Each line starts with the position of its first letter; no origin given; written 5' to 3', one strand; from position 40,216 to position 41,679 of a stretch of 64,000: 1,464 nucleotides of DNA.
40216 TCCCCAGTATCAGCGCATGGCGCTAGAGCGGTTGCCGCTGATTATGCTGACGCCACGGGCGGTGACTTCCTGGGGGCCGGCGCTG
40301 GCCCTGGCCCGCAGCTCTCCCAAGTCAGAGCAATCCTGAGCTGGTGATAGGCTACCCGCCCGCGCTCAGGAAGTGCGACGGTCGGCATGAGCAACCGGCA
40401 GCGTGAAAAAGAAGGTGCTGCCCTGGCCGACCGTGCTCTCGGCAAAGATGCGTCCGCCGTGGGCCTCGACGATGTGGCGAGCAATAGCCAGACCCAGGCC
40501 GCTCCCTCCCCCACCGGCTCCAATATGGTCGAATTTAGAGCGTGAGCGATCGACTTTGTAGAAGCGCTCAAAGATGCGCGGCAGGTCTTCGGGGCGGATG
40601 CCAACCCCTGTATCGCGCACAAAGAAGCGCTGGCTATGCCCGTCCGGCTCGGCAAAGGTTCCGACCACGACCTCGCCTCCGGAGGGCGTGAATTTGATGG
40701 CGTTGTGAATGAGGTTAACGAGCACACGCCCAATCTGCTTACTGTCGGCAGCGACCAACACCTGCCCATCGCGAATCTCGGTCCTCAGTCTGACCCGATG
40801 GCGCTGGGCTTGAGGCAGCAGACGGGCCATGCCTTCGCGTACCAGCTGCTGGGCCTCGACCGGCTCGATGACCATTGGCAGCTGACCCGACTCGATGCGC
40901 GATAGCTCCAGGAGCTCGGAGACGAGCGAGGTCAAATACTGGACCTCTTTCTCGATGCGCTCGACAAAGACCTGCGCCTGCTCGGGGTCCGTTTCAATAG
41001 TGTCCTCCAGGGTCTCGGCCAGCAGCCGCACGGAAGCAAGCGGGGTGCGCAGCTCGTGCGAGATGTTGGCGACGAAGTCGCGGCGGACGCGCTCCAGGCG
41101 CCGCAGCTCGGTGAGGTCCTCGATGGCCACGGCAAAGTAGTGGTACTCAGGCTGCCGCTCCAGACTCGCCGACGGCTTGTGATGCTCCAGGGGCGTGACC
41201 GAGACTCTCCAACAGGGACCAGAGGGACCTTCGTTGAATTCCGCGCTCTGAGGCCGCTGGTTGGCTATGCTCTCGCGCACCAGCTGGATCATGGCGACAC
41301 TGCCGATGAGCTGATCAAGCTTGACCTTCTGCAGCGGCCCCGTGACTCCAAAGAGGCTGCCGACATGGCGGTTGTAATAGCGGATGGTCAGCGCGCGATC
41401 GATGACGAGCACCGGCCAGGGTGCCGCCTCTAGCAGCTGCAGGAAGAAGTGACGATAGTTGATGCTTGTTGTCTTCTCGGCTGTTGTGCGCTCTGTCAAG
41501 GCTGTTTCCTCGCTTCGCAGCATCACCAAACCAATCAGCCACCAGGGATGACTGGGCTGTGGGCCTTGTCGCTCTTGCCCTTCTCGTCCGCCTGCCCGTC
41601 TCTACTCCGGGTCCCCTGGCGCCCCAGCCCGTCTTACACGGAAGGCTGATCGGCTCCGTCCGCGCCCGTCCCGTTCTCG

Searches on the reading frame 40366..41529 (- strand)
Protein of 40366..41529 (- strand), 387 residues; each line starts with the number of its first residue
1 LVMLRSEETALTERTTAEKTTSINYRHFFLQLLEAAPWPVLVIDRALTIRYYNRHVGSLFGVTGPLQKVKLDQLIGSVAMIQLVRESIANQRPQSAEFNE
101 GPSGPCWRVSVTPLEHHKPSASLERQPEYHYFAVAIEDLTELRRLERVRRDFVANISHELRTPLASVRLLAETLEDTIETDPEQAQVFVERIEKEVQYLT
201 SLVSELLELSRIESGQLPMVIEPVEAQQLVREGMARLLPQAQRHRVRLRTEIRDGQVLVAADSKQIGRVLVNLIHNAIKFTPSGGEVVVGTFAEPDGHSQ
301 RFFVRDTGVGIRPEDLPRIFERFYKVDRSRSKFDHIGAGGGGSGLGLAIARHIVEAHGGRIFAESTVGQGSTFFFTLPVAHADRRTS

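Call 16: search_protein_families(library=pfam, proteins=[window:40366-41529:-], max_evalue=0.0001)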
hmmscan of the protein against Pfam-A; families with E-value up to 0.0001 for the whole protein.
window:40366-41529:- (387 aa): 2 families
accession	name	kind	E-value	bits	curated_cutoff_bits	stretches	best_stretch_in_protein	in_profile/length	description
PF02518.31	HATPase_c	-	7e-28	97.7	26.4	1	262-380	2-110/111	Histidine kinase-, DNA gyrase B-, and HSP90-like ATPase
PF00512.31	HisKA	-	4.1e-22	78.5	26.9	1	149-215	2-66/66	His Kinase A (phospho-acceptor) domain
